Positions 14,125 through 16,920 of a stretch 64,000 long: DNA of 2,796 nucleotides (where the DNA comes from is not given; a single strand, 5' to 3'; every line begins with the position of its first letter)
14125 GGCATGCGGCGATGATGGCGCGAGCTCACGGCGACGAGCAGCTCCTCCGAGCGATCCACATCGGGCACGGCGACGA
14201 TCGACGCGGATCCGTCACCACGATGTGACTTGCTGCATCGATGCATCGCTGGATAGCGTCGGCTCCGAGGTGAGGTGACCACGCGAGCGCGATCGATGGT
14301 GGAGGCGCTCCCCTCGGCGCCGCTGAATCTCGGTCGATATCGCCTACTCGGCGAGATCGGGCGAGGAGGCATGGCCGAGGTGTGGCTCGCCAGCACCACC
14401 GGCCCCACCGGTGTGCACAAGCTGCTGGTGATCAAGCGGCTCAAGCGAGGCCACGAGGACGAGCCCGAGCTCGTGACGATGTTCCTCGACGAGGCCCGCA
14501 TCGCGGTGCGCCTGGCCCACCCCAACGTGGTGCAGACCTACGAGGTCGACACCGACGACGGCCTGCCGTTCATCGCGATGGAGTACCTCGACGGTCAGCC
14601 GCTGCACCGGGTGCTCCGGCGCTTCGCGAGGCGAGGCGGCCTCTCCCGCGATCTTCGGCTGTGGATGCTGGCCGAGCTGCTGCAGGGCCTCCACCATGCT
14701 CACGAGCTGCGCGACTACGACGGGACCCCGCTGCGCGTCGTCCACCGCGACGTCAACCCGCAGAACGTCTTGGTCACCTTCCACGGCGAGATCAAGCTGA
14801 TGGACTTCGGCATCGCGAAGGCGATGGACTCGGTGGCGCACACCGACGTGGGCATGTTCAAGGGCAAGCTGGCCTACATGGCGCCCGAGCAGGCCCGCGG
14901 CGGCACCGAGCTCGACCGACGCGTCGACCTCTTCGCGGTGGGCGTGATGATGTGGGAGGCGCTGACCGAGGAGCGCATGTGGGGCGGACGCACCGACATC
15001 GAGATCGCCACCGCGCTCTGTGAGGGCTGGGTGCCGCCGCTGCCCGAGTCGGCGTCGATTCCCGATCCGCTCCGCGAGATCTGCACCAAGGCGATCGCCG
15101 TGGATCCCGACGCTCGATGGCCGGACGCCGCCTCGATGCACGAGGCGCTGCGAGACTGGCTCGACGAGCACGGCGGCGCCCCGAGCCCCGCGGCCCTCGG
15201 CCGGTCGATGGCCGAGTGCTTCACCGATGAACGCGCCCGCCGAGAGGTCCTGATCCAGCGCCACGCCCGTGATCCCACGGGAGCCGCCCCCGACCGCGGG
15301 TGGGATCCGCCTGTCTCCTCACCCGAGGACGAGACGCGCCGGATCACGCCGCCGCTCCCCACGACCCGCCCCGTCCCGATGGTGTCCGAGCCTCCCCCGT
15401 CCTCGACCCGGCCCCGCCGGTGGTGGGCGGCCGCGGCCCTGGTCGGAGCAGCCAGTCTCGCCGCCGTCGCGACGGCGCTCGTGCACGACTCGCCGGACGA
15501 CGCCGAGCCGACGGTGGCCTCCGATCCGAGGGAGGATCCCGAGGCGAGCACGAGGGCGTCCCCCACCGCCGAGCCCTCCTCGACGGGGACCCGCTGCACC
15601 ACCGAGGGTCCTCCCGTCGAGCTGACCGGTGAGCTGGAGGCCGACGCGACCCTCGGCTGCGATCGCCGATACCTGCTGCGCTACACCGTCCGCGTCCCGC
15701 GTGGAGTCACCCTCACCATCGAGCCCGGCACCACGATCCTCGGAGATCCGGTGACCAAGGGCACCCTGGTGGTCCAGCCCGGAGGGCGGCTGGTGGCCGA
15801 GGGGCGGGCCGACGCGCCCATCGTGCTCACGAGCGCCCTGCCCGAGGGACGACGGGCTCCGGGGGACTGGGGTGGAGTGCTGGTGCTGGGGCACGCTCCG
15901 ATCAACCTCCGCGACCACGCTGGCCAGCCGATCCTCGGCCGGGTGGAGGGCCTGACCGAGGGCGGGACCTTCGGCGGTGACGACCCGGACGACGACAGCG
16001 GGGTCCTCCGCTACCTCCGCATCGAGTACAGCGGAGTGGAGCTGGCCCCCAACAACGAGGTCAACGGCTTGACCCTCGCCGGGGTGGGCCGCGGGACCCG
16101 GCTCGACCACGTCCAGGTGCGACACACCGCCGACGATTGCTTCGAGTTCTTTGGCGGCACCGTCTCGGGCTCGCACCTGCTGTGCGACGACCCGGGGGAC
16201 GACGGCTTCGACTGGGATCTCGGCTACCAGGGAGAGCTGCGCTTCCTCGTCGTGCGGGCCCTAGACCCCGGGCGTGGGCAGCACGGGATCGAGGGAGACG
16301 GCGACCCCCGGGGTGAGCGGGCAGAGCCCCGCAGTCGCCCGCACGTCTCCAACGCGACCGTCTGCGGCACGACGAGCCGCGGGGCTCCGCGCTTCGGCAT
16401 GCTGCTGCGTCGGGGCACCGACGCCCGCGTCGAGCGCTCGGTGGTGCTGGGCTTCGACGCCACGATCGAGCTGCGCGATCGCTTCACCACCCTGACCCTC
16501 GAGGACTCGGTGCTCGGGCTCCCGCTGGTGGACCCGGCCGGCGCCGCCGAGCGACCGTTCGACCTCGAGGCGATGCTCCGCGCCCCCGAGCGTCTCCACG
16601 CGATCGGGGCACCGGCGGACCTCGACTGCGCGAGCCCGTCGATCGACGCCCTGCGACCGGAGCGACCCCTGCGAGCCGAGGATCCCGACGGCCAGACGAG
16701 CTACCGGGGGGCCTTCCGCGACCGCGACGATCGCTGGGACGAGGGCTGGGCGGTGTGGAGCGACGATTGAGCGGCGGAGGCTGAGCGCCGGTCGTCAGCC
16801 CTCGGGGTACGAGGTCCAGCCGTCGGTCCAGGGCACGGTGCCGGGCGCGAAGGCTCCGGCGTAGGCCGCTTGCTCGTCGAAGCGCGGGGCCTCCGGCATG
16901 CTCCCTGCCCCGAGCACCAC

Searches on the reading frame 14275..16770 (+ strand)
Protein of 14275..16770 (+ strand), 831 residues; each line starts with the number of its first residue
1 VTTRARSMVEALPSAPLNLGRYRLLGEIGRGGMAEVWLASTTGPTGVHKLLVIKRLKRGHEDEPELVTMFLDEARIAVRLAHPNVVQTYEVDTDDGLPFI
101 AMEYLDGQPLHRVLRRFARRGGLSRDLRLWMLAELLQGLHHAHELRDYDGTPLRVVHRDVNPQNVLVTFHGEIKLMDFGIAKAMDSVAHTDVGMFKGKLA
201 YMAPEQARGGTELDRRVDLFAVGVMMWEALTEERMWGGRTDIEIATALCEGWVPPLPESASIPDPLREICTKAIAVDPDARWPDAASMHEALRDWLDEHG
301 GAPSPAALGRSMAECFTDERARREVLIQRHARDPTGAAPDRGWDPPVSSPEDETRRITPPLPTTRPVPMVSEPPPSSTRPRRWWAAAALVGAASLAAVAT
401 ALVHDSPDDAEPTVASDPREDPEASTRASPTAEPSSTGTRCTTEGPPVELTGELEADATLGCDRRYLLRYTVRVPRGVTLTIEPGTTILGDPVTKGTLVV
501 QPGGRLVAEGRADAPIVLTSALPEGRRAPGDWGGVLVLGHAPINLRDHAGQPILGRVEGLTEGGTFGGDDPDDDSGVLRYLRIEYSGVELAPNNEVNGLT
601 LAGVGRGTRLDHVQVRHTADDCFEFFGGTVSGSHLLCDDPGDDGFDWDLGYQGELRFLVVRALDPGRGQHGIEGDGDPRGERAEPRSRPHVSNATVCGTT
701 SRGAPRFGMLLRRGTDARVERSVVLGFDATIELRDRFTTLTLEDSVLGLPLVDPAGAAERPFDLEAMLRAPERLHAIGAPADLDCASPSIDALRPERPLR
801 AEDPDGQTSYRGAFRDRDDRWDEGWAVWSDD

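Call 7: search_protein_families(library=ncbifam, proteins=[window:14275-16770:+], max_evalue=0.01)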
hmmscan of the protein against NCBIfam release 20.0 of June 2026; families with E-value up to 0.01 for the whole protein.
window:14275-16770:+ (831 aa): 14 families
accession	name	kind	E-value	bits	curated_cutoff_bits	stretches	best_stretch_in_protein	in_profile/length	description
NF033483.0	PknB_PASTA_kin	equivalog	6e-64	217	450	1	20-391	7-342/563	Stk1 family PASTA domain-containing Ser/Thr kinase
NF047741.1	antiphage_MADS6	equivalog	7.1e-38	130.5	460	2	114-304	285-469/612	methylation-associated defense system protein kinase MAD6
NF052427.1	StpK7MSMEG_1200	equivalog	5.4e-31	107.7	900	1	18-314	5-285/601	serine/threonine protein kinase StpK7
NF009651.0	PRK13184.1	equivalog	3.7e-29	101.3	839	1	20-299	2-294/932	serine/threonine-protein kinase PknD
TIGR03903.1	TOMM_kin_cyc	equivalog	2.9e-19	68.5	705.75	1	51-285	6-237/1267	TOMM system kinase/cyclase fusion protein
NF038150.1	lanthi_synth_IV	equivalog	1.1e-16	60.4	650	1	17-298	186-459/851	class IV lanthionine synthetase LanL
NF053615.1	SerThrKinAfsKStmc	equivalog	2e-14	53.2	1300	1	16-368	9-346/809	protein serine/threonine kinase AfsK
NF033442.0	BREX_PglW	equivalog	2.2e-10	38.9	990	1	35-299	220-490/1391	BREX system serine/threonine kinase PglW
NF011463.0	PRK14879.1-4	equivalog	1.2e-07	31.3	188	1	26-190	21-169/237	Kae1-associated kinase Bud32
NF038151.1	lanthi_synth_III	equivalog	2.5e-06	26.2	575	1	72-226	272-419/833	class III lanthionine synthetase LanKC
NF043056.1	T4SS_LegK1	equivalog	4.4e-06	25.6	550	1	90-225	146-279/516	Dot/Icm T4SS effector kinase LegK1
TIGR03724.2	arch_bud32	equivalog_domain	0.0003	20.4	125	1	72-205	42-157/193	KEOPS complex kinase/ATPase Bud32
NF052375.1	antisigma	equivalog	0.002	18.2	100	1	348-439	49-140/217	anti-sigma factor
NF011464.0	PRK14879.1-7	equivalog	0.0021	17.8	246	1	72-192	55-160/221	Kae1-associated kinase Bud32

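Call 8: search_protein_families(library=pfam, proteins=[window:14275-16770:+], max_evalue=0.01)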
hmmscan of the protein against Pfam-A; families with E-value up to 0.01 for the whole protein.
window:14275-16770:+ (831 aa): 4 families
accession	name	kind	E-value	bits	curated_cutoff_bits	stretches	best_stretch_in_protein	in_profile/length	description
PF00069.31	Pkinase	-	1.4e-36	126.7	31.7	1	22-283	1-253/263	Protein kinase domain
PF07714.23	PK_Tyr_Ser-Thr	-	2.7e-27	96.2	23.1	1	25-289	4-255/258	Protein tyrosine and serine/threonine kinase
PF01636.29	APH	-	0.00026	21.3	23.2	0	126-185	140-201/239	Phosphotransferase enzyme family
PF03109.22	ABC1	-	0.0096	15.5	22.9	0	154-187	187-220/244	ABC1 atypical kinase-like domain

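Call 68: find_homologous_proteins(query=window:14296-16770:+, max_evalue=1e-30)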
Query window:14296-16770:+ (824 aa): 4697 proteins with E <= 1e-30 among 8000 candidates; the best 120 are listed.
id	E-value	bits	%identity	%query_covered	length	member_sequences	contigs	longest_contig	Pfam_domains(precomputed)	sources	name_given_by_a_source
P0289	0.0e+0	1833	100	97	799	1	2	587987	PF07714.24,PF00069.32,PF28492.1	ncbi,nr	ncbi:MAG: protein kinase [Myxococcales bacterium]|nr:protein kinase [Myxococcales bacterium] MCB9714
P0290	0.0e+0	1184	67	99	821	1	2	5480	PF07714.24,PF00069.32,PF28492.1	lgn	-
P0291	0.0e+0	1097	62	99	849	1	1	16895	PF07714.24,PF00069.32,PF28492.1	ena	-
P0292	0.0e+0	1077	60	100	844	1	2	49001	PF07714.24,PF00069.32,PF28492.1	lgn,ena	-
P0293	0.0e+0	1067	61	97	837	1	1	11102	PF07714.24,PF00069.32,PF28492.1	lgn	-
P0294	2.5e-230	785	48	100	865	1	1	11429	PF07714.24,PF00069.32,PF28492.1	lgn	-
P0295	2.0e-225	769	47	98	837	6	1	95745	PF07714.24,PF00069.32,PF28492.1,PF01636.30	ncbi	ncbi:MAG: serine/threonine protein kinase [Polyangiales bacterium]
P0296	2.5e-223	762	48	99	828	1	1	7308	PF07714.24,PF00069.32,PF28492.1,PF01636.30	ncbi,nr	ncbi:MAG: serine/threonine protein kinase [Deltaproteobacteria bacterium]|nr:serine/threonine protei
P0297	2.0e-222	759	46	99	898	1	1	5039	PF07714.24,PF00069.32,PF28492.1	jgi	jgi:serine/threonine protein kinase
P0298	1.2e-221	757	46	99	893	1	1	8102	PF07714.24,PF00069.32,PF28492.1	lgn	-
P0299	8.9e-221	754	47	99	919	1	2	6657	PF07714.24,PF00069.32,PF28492.1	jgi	jgi:serine/threonine protein kinase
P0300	6.8e-219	748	49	97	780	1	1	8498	PF07714.24,PF00069.32,PF28492.1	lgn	-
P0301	1.3e-218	747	47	98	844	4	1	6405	PF07714.24,PF00069.32,PF28492.1,PF01636.30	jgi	-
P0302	4.1e-218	745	46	99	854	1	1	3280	PF07714.24,PF00069.32,PF28492.1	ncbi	-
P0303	5.3e-218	745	48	97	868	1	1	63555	PF07714.24,PF00069.32,PF28492.1,PF01636.30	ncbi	-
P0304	5.0e-217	741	47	99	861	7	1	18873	PF07714.24,PF00069.32,PF28492.1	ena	-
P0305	1.9e-216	739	46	99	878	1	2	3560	PF07714.24,PF00069.32,PF28492.1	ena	-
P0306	2.7e-214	732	47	98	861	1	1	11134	PF07714.24,PF00069.32,PF28492.1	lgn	-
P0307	4.4e-214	732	45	99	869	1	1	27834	PF07714.24,PF00069.32,PF28492.1,PF01636.30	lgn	-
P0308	3.1e-213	729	46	98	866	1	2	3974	PF07714.24,PF00069.32,PF28492.1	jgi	jgi:serine/threonine protein kinase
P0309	1.7e-212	726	47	99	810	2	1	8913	PF07714.24,PF00069.32,PF28492.1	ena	-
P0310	8.6e-212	724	45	99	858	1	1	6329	PF07714.24,PF00069.32,PF28492.1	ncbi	ncbi:MAG TPA: serine/threonine-protein kinase [Polyangiaceae bacterium]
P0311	2.3e-211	723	47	98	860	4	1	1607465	PF07714.24,PF00069.32,PF28492.1,PF01636.30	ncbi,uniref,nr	ncbi:serine/threonine protein kinase [Nannocystis radixulma]|uniref:Protein kinase n=1 Tax=Nannocyst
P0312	2.8e-211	722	51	88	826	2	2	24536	PF07714.24,PF00069.32,PF28492.1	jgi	-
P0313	2.5e-210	719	47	98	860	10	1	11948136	PF07714.24,PF00069.32,PF28492.1,PF01636.30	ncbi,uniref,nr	ncbi:protein kinase [Nannocystis pusilla]|uniref:Protein kinase n=1 Tax=Nannocystis pusilla TaxID=88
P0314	6.7e-210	718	45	99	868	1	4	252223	PF07714.24,PF00069.32,PF28492.1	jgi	jgi:hypothetical protein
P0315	2.1e-209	716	46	99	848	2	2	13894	PF07714.24,PF00069.32,PF28492.1,PF01636.30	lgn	-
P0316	2.5e-209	716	56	46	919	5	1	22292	PF07714.24,PF00069.32,PF28492.1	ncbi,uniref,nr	ncbi:serine/threonine protein kinase [Plesiocystis pacifica SIR-1]|uniref:Serine/threonine protein k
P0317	2.7e-209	716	46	99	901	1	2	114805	PF07714.24,PF00069.32,PF28492.1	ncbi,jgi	jgi:serine/threonine protein kinase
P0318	5.9e-209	715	48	89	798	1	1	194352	PF07714.24,PF00069.32,PF28492.1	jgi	jgi:serine/threonine protein kinase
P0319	8.1e-209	714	46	98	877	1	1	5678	PF07714.24,PF00069.32,PF28492.1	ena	-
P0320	2.1e-207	710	46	98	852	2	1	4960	PF07714.24,PF00069.32,PF28492.1,PF01636.30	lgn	-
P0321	2.7e-207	709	46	98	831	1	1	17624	PF07714.24,PF00069.32,PF28492.1,PF01636.30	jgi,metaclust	metaclust:\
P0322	4.8e-207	708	46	98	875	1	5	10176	PF07714.24,PF00069.32,PF28492.1,PF01636.30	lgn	-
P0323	1.0e-206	707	47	99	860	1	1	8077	PF07714.24,PF00069.32,PF28492.1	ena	-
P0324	4.3e-206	705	48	89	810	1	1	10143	PF07714.24,PF00069.32,PF28492.1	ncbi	-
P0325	1.0e-205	704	53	47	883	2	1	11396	PF07714.24,PF00069.32,PF28492.1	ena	-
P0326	1.5e-205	703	49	89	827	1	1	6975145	PF07714.24,PF00069.32,PF28492.1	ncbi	ncbi:serine/threonine protein kinase [Nannocystaceae bacterium ST9]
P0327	2.5e-205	703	46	98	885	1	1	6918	PF07714.24,PF00069.32,PF28492.1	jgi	-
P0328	1.1e-204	701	48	99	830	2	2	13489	PF07714.24,PF00069.32,PF28492.1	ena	-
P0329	2.7e-204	699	45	99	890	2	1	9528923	PF07714.24,PF00069.32,PF28492.1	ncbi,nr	ncbi:serine/threonine protein kinase [Pseudenhygromyxa sp. WMMC2535]|nr:serine/threonine-protein kin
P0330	8.6e-204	698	43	99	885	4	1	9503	PF07714.24,PF00069.32,PF28492.1,PF01636.30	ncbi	-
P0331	1.9e-203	696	45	98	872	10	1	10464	PF07714.24,PF00069.32,PF28492.1,PF01636.30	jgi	-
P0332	2.0e-203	696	48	96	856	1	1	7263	PF07714.24,PF00069.32,PF28492.1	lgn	-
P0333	2.2e-203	696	46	98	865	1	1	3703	PF07714.24,PF00069.32,PF28492.1,PF01636.30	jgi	jgi:hypothetical protein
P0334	2.4e-203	696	47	98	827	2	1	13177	PF07714.24,PF00069.32,PF28492.1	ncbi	-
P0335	1.4e-202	694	44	99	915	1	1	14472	PF07714.24,PF00069.32,PF28492.1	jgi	jgi:serine/threonine protein kinase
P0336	2.1e-202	693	47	98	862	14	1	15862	PF07714.24,PF00069.32,PF28492.1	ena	-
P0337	3.6e-202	692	46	98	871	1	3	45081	PF07714.24,PF00069.32,PF28492.1,PF01636.30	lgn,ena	-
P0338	3.9e-202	692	44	98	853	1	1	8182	PF07714.24,PF00069.32,PF28492.1,PF01636.30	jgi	jgi:serine/threonine protein kinase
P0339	9.5e-202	691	48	98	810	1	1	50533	PF07714.24,PF00069.32,PF28492.1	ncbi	-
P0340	3.0e-201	689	47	98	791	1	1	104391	PF07714.24,PF00069.32,PF28492.1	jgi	jgi:tRNA A-37 threonylcarbamoyl transferase component Bud32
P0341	1.8e-200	687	49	47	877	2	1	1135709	PF07714.24,PF00069.32,PF28492.1,PF01636.30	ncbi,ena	-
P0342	2.3e-200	686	44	98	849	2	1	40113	PF07714.24,PF00069.32,PF28492.1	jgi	jgi:serine/threonine protein kinase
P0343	2.7e-200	686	43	98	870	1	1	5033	PF07714.24,PF00069.32,PF28492.1,PF01636.30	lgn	-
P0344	3.2e-200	686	48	49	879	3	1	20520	PF07714.24,PF00069.32,PF28492.1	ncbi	-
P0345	9.7e-200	684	46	99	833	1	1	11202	PF07714.24,PF00069.32,PF28492.1,PF01636.30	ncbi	-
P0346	2.3e-199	683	47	50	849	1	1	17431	PF07714.24,PF00069.32,PF28492.1,PF01636.30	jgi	-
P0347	2.7e-199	683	47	98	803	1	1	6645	PF07714.24,PF00069.32,PF28492.1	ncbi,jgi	ncbi:MAG TPA: protein kinase [Nannocystis sp.]|jgi:serine/threonine protein kinase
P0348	2.7e-199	683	44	99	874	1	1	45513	PF07714.24,PF00069.32,PF28492.1,PF01636.30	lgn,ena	-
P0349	3.7e-199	682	46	98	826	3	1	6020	PF07714.24,PF00069.32,PF28492.1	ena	-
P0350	4.0e-199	682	48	37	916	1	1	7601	PF07714.24,PF00069.32,PF28492.1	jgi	jgi:serine/threonine protein kinase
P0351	6.6e-199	681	58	37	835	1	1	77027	PF07714.24,PF00069.32,PF28492.1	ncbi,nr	ncbi:MAG: serine/threonine protein kinase [Polyangiaceae bacterium]|nr:serine/threonine protein kina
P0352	8.5e-199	681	48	98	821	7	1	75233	PF07714.24,PF00069.32,PF28492.1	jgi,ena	-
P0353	9.1e-199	681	46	98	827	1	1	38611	PF07714.24,PF00069.32,PF28492.1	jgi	-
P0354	1.5e-198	680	44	98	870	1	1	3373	PF07714.24,PF00069.32,PF28492.1,PF01636.30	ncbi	-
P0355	2.0e-198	680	55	46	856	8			PF07714.24,PF00069.32,PF28492.1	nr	nr:serine/threonine-protein kinase [Nannocystis sp.]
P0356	2.2e-198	680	48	88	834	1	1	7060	PF07714.24,PF00069.32,PF28492.1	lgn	-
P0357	3.0e-198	679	46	97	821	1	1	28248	PF07714.24,PF00069.32,PF28492.1,PF01636.30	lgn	-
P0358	4.5e-198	679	44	98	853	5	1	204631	PF07714.24,PF00069.32,PF28492.1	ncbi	ncbi:MAG: serine/threonine-protein kinase [Polyangiaceae bacterium]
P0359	5.0e-198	679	42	99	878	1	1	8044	PF07714.24,PF00069.32,PF28492.1,PF01636.30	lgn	-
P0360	1.4e-197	677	45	97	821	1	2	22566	PF07714.24,PF00069.32,PF28492.1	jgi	jgi:serine/threonine protein kinase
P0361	2.4e-197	676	42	99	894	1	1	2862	PF07714.24,PF00069.32,PF28492.1,PF01636.30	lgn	-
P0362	3.5e-197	676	47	99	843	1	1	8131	PF07714.24,PF00069.32,PF28492.1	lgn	-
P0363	3.8e-197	676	47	96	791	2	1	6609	PF07714.24,PF00069.32,PF28492.1,PF01636.30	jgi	jgi:tRNA A-37 threonylcarbamoyl transferase component Bud32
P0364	3.9e-197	676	44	99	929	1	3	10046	PF07714.24,PF00069.32,PF28492.1,PF01636.30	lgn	-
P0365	6.3e-197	675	55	46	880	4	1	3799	PF07714.24,PF00069.32,PF28492.1,PF01636.30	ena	-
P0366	6.7e-197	675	45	98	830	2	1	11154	PF07714.24,PF00069.32,PF28492.1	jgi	jgi:serine/threonine protein kinase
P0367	1.1e-196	674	45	97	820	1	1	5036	PF07714.24,PF00069.32,PF28492.1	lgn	-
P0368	1.8e-196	673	43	98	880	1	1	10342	PF07714.24,PF00069.32,PF28492.1,PF01636.30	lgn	-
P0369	4.4e-196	672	44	99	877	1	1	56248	PF07714.24,PF00069.32,PF28492.1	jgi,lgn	jgi:serine/threonine protein kinase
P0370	1.3e-195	670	44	100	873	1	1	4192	PF07714.24,PF00069.32,PF28492.1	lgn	-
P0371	2.4e-195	670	43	99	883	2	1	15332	PF07714.24,PF00069.32,PF28492.1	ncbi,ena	-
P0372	3.4e-195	669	47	98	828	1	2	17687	PF07714.24,PF00069.32,PF28492.1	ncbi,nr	ncbi:MAG: serine/threonine protein kinase [Nannocystis sp.]|nr:serine/threonine-protein kinase [Nann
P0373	4.0e-195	669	44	97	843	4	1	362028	PF07714.24,PF00069.32,PF28492.1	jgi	jgi:serine/threonine protein kinase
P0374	6.7e-195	668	44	99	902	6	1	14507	PF07714.24,PF00069.32,PF28492.1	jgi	jgi:serine/threonine protein kinase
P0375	1.1e-194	667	48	89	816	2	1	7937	PF07714.24,PF00069.32,PF28492.1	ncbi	-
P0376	2.5e-194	666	49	91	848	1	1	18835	PF07714.24,PF00069.32,PF28492.1,PF01636.30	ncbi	-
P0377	2.6e-194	666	45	98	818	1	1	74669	PF07714.24,PF00069.32,PF28492.1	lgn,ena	-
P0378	2.8e-194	666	49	87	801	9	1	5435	PF07714.24,PF00069.32,PF28492.1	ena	-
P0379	4.1e-194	666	43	99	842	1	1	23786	PF07714.24,PF00069.32,PF28492.1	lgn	-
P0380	6.3e-194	665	48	87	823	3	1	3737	PF07714.24,PF00069.32,PF28492.1,PF01636.30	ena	-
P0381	8.7e-194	664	44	98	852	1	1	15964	PF07714.24,PF00069.32,PF28492.1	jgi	jgi:serine/threonine protein kinase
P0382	1.7e-193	664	47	98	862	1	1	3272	PF07714.24,PF00069.32,PF28492.1,PF01636.30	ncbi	-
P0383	2.2e-193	663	43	99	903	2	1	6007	PF07714.24,PF00069.32,PF28492.1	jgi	jgi:serine/threonine protein kinase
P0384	2.2e-193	663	46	88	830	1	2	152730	PF07714.24,PF00069.32,PF28492.1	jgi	jgi:serine/threonine-protein kinase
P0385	3.9e-193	662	49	88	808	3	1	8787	PF07714.24,PF00069.32,PF28492.1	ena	-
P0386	4.5e-193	662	44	93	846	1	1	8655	PF07714.24,PF00069.32,PF28492.1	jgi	jgi:serine/threonine protein kinase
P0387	5.8e-193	662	45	98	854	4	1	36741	PF07714.24,PF00069.32,PF28492.1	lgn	-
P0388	8.6e-193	661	44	99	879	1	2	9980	PF07714.24,PF00069.32,PF28492.1,PF01636.30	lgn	-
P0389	1.5e-192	660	46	98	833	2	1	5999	PF07714.24,PF00069.32,PF28492.1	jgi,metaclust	metaclust:\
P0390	2.0e-192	660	44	98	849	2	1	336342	PF07714.24,PF00069.32,PF28492.1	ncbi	ncbi:MAG: serine/threonine-protein kinase [Polyangiaceae bacterium]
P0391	2.7e-192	660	44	96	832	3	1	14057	PF07714.24,PF00069.32,PF28492.1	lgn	-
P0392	2.9e-192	659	41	99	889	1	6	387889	PF07714.24,PF00069.32,PF28492.1,PF01636.30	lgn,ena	-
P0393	1.6e-191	657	49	88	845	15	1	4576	PF07714.24,PF00069.32,PF28492.1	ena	-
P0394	2.8e-191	656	45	97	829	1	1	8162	PF07714.24,PF00069.32,PF28492.1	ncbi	-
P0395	4.4e-191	656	46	98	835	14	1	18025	PF07714.24,PF00069.32,PF28492.1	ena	-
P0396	8.8e-191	655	43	99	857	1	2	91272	PF07714.24,PF00069.32,PF28492.1,PF01636.30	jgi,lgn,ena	-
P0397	9.9e-191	654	45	98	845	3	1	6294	PF07714.24,PF00069.32,PF28492.1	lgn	-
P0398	3.1e-190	653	43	99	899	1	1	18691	PF07714.24,PF00069.32,PF28492.1,PF01636.30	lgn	-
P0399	5.5e-190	652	42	98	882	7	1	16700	PF07714.24,PF00069.32,PF28492.1,PF01636.30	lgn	-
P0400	1.4e-189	651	44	97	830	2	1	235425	PF07714.24,PF00069.32,PF28492.1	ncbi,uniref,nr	ncbi:Tyrosine-protein kinase MasK [Enhygromyxa salina]|uniref:Tyrosine-protein kinase MasK n=2 Tax=E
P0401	2.5e-189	650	41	99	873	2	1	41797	PF07714.24,PF00069.32,PF28492.1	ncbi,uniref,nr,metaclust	ncbi:serine/threonine protein kinase [Enhygromyxa salina]|uniref:Serine/threonine protein kinase n=1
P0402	3.2e-189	649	43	97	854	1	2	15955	PF07714.24,PF00069.32,PF28492.1,PF01636.30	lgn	-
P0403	3.0e-187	643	49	49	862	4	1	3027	PF07714.24,PF00069.32,PF28492.1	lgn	-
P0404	5.4e-187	642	46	97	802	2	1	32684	PF07714.24,PF00069.32,PF28492.1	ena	-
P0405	6.6e-187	642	44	98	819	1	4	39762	PF07714.24,PF00069.32,PF28492.1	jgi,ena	-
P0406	4.1e-186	639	41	97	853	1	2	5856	PF07714.24,PF00069.32,PF28492.1,PF01636.30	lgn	-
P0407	7.5e-186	638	43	98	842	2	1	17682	PF07714.24,PF00069.32,PF28492.1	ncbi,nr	ncbi:MAG: serine/threonine protein kinase [Myxococcales bacterium]|nr:serine/threonine protein kinas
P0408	9.2e-186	638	43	99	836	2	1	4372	PF07714.24,PF00069.32,PF28492.1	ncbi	-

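Call 69: find_encoding_contigs(protein=P0292, flank=8000, max_places=2)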
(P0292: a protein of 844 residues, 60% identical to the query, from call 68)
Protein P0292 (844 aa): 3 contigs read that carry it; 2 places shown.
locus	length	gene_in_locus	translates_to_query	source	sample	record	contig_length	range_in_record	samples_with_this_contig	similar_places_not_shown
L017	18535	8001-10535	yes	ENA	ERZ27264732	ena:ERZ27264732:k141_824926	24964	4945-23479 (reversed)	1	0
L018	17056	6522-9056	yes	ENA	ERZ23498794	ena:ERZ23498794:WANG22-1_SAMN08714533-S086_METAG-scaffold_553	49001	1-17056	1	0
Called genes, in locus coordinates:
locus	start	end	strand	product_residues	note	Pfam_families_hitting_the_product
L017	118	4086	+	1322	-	PF00069:Pkinase, PF07714:PK_Tyr_Ser-Thr, PF00069:Pkinase, PF13191:AAA_16, PF13424:TPR_12 (faint)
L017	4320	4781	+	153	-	-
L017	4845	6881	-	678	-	PF07238:PilZ (faint)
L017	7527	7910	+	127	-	-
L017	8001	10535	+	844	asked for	PF00069:Pkinase, PF07714:PK_Tyr_Ser-Thr, PF28492:Beta_helix_4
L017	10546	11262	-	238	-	PF14512:TM1586_NiRdase (faint), PF00881:Nitroreductase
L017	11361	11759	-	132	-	PF07238:PilZ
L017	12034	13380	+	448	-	PF01554:MatE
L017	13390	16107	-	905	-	PF00069:Pkinase, PF07714:PK_Tyr_Ser-Thr, PF13374:TPR_10, PF13424:TPR_12, PF13424:TPR_12, PF24885:TPR_NPHP3, PF13374:TPR_10, PF13424:TPR_12, +16 more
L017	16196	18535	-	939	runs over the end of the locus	PF00069:Pkinase, PF07714:PK_Tyr_Ser-Thr, PF13424:TPR_12, PF24885:TPR_NPHP3, PF13424:TPR_12, PF13424:TPR_12, PF24885:TPR_NPHP3, PF13424:TPR_12, +7 more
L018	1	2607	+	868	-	?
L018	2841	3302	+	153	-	-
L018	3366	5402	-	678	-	PF07238:PilZ (faint)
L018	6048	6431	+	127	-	-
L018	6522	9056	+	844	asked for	PF00069:Pkinase, PF07714:PK_Tyr_Ser-Thr, PF28492:Beta_helix_4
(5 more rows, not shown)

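Call 70: find_encoding_contigs(protein=P0291, flank=8000, max_places=2)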
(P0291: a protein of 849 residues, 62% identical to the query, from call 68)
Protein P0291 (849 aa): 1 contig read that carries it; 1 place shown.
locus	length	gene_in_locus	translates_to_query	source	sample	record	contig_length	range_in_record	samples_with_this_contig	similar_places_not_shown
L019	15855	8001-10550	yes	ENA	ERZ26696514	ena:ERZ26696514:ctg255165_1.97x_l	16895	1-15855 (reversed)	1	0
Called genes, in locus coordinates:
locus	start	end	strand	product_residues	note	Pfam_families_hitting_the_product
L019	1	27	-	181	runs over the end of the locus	PF13899:Thioredoxin_7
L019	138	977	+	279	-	PF02163:Peptidase_M50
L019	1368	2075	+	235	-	PF01435:Peptidase_M48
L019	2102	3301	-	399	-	-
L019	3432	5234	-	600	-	PF27085:Aq_1262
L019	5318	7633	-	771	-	PF05787:PhoX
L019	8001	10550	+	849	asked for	PF00069:Pkinase, PF07714:PK_Tyr_Ser-Thr, PF28492:Beta_helix_4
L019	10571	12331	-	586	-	PF02463:SMC_N (faint), PF13175:AAA_15, PF13476:AAA_23 (weak), PF13304:AAA_21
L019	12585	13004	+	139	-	PF04828:GFA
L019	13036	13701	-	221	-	-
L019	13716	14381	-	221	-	-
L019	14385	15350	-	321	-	PF13665:Tox-PAAR-like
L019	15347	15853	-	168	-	?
